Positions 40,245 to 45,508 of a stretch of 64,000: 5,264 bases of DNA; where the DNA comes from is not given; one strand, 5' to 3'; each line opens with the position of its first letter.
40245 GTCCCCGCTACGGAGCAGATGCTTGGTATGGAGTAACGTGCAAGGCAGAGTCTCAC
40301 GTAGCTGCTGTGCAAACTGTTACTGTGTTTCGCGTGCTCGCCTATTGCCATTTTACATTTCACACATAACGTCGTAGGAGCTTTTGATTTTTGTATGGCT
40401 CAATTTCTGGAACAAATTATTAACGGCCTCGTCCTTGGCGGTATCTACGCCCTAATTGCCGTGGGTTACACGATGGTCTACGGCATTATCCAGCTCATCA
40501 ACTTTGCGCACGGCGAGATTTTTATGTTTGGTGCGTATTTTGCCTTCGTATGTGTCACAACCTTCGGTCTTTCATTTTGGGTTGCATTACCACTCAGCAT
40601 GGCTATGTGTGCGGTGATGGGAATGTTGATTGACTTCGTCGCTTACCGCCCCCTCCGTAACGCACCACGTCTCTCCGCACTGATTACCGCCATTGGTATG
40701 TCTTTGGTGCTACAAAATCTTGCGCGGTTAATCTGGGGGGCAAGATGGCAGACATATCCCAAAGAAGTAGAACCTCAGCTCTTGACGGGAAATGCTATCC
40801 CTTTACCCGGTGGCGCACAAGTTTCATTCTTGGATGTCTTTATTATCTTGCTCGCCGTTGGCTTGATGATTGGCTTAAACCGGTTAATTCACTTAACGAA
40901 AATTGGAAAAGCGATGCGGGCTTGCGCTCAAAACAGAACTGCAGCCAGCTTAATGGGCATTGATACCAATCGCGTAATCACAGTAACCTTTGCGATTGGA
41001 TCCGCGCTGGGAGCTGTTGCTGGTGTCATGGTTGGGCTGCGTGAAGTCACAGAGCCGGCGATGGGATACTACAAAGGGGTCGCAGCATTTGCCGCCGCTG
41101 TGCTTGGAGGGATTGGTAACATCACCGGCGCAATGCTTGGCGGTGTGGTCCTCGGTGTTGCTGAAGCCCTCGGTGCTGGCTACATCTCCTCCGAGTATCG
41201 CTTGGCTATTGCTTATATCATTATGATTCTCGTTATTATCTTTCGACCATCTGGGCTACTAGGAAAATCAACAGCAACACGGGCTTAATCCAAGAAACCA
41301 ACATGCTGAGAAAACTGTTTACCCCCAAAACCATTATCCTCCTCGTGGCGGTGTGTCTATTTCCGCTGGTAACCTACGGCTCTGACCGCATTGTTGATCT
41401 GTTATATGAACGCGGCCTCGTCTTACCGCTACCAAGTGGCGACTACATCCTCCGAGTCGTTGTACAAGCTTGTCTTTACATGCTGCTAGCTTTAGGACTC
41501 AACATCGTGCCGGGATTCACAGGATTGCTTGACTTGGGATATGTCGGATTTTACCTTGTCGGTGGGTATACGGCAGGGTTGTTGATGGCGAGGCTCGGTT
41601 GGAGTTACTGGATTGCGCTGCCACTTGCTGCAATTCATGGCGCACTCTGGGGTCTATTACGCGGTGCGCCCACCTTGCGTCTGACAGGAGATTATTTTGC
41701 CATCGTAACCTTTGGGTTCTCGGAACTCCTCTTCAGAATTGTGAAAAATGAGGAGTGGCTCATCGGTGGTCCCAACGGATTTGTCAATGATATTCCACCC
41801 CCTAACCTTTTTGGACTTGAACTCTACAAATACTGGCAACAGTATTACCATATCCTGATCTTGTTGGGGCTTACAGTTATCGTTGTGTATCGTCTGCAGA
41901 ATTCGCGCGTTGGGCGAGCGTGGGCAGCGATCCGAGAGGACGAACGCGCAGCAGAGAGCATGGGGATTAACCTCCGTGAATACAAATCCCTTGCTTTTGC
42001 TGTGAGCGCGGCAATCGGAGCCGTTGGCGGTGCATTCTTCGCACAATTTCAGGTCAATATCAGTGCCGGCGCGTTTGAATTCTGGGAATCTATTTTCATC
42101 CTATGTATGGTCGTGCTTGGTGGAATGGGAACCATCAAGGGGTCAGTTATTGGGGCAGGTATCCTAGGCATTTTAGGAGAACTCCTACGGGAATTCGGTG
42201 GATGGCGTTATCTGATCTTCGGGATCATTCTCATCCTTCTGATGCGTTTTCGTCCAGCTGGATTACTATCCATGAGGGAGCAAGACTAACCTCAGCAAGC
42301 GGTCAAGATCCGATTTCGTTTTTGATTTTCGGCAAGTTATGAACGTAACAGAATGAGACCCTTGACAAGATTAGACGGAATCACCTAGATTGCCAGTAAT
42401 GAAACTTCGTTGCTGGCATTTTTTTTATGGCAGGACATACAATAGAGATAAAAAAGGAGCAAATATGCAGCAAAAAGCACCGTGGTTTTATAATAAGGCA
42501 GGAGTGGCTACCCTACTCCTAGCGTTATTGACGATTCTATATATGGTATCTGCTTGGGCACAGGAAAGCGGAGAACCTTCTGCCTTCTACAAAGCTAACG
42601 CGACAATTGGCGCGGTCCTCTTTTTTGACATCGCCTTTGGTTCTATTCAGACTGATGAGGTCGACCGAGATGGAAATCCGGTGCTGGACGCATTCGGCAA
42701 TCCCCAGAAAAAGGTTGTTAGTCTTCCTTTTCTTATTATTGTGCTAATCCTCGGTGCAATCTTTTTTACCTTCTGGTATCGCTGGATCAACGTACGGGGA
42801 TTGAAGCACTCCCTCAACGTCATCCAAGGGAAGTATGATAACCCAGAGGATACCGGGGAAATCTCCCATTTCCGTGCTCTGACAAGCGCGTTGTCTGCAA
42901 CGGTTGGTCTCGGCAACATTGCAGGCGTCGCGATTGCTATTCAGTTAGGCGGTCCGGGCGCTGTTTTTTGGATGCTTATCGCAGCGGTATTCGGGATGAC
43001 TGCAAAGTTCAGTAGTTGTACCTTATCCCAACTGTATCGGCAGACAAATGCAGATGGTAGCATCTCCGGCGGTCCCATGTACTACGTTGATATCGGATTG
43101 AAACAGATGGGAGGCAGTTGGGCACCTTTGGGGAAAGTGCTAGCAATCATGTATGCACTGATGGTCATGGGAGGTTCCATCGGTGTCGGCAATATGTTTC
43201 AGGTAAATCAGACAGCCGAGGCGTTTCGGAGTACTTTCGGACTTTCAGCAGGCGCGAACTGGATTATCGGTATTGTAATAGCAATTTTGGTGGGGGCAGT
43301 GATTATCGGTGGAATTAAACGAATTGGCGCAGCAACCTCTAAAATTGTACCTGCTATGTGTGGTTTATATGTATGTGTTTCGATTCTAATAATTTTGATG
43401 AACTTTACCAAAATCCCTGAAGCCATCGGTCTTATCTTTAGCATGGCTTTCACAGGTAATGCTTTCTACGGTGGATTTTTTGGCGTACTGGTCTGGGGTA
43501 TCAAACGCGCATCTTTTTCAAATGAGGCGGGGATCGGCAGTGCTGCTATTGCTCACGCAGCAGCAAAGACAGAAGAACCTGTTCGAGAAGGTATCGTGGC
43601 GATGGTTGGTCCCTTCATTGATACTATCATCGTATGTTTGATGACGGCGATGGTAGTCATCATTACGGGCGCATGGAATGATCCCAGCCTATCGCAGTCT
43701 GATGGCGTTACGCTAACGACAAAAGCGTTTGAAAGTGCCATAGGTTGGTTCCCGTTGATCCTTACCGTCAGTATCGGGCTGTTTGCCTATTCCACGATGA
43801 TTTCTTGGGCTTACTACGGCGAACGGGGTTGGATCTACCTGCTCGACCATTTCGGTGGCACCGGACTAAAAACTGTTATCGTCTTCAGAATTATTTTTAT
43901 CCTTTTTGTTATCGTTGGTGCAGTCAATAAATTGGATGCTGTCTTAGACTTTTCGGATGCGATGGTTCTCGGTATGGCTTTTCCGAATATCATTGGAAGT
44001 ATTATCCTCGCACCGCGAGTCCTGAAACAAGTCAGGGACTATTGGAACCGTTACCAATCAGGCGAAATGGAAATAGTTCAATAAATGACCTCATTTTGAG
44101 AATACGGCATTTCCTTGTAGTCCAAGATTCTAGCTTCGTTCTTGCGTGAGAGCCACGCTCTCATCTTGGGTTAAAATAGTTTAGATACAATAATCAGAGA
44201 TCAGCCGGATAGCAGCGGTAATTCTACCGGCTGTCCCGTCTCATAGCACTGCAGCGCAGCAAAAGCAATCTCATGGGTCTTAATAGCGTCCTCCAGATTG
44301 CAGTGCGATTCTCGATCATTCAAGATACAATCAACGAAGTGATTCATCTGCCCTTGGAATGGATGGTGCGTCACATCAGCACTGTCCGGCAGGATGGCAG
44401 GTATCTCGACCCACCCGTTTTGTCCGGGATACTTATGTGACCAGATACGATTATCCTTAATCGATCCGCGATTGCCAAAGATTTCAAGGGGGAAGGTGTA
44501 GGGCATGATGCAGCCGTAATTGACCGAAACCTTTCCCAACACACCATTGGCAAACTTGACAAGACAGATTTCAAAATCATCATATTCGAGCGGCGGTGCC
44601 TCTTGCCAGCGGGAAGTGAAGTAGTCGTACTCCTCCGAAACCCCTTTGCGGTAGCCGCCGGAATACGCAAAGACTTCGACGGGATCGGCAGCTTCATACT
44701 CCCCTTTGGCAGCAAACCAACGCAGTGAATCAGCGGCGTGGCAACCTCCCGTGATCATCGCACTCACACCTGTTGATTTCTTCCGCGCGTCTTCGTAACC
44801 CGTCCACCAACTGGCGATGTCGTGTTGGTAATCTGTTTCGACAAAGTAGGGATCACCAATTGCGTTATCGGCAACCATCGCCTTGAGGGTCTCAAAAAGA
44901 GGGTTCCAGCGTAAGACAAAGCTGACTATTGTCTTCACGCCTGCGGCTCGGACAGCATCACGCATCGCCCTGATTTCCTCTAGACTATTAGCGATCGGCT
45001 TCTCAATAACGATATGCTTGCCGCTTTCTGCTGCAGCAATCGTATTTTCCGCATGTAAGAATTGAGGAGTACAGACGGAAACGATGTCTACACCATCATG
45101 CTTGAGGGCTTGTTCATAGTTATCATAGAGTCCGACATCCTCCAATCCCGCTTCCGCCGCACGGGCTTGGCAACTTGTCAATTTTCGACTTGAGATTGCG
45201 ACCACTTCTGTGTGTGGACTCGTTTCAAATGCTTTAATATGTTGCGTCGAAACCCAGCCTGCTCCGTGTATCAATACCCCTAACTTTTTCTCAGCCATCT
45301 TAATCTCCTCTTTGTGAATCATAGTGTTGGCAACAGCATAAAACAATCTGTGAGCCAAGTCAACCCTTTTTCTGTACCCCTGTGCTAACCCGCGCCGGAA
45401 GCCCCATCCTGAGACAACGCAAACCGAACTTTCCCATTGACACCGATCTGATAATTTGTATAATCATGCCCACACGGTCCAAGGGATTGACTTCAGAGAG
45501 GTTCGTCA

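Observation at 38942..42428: Direct repeat carrying promoter, 5' attenuator-like hairpin and a gene 3' remnant brackets livKHM and precedes two amino-acid transporters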

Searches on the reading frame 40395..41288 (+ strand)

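Call 9: search_protein_families(library=pfam, proteins=[window:40395-41288:+])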
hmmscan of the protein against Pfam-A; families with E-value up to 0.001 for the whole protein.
window:40395-41288:+ (297 aa): 1 family
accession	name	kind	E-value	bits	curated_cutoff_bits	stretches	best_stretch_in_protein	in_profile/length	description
PF02653.21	BPD_transp_2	-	5.9e-48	163.8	26.8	1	8-280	2-268/269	Branched-chain amino acid transport system / permease component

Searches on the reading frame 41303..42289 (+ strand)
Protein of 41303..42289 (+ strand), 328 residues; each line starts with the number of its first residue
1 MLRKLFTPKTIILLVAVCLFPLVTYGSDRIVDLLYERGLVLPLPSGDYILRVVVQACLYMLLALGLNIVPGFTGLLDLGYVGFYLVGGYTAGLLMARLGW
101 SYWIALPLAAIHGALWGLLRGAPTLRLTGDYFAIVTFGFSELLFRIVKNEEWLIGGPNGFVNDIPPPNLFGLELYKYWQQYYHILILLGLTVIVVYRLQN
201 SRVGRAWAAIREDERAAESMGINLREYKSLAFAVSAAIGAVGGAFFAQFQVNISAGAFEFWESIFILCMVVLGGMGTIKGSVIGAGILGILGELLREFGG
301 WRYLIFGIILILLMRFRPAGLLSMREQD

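Call 9: search_protein_families(library=pfam, proteins=[window:41303-42289:+])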
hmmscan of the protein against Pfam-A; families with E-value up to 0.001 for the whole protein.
window:41303-42289:+ (328 aa): 1 family
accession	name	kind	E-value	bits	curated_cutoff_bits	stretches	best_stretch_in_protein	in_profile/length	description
PF02653.21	BPD_transp_2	-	9.5e-53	179.5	26.8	1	49-313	2-268/269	Branched-chain amino acid transport system / permease component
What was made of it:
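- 40395..42289 (+): livH (40395-41288) and livM (41303-42289) permease genes. Pfam BPD_transp_2 (call 9).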

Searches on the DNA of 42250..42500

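Call 35: search_rna_families(source=window, start=42250, end=42500, threshold=evalue, max_evalue=10)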
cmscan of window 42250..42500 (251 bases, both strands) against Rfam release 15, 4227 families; matches with E-value up to 10: 2.
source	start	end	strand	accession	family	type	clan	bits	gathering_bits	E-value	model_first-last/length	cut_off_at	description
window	42359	42428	+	RF00619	U6atac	Gene; snRNA; splicing;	CL00009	14.2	33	0.18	33-126/126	no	U6atac minor spliceosomal RNA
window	42351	42429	+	RF00571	SNORD65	Gene; snRNA; snoRNA; CD-box;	CL00057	10.8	41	8.3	1-73/73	no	Small nucleolar RNA SNORD65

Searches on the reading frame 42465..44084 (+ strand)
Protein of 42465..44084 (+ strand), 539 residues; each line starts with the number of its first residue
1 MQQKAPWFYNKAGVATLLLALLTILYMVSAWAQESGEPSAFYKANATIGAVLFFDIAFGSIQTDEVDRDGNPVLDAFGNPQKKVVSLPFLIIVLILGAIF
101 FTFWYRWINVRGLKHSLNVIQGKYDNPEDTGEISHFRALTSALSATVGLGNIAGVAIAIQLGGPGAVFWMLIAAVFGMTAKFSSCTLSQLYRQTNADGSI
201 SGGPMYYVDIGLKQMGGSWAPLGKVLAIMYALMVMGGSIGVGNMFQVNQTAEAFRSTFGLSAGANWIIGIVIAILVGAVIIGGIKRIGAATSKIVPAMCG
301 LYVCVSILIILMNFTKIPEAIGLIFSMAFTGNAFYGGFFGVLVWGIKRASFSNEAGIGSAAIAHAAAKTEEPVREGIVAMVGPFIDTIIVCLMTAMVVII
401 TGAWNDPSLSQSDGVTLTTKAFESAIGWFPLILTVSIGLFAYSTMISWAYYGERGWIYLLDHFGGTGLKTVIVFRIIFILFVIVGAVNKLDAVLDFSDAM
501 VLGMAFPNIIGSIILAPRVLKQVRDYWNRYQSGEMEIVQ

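Call 9: search_protein_families(library=pfam, proteins=[window:42465-44084:+])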
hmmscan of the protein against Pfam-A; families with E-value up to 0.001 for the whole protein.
window:42465-44084:+ (539 aa): 1 family
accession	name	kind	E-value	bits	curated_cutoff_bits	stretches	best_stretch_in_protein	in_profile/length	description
PF01235.23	Na_Ala_symp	-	3.3e-128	428.8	24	1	128-535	8-388/392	Sodium:alanine symporter family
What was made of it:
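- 42465..44084 (+): agcS-type sodium:alanine symporter gene. Pfam Na_Ala_symp, 3e-128 (call 9).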

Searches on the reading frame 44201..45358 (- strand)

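Call 9: search_protein_families(library=pfam, proteins=[window:44201-45358:-])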
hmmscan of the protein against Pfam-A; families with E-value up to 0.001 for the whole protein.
window:44201-45358:- (385 aa): 4 families
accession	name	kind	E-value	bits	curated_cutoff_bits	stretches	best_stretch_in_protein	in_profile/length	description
PF01408.29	GFO_IDH_MocA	-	9.5e-25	88.1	24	1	27-146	2-119/120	Oxidoreductase family, NAD-binding Rossmann fold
PF22725.1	GFO_IDH_MocA_C3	-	6.3e-15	55.7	27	1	155-300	1-123/124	GFO/IDH/MocA C-terminal domain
PF02894.22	GFO_IDH_MocA_C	-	2.1e-09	38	22.9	1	159-380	1-218/218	Oxidoreductase family, C-terminal alpha/beta domain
PF03447.22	NAD_binding_3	-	2.3e-05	25.5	24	1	32-145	1-115/116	Homoserine dehydrogenase, NAD binding domain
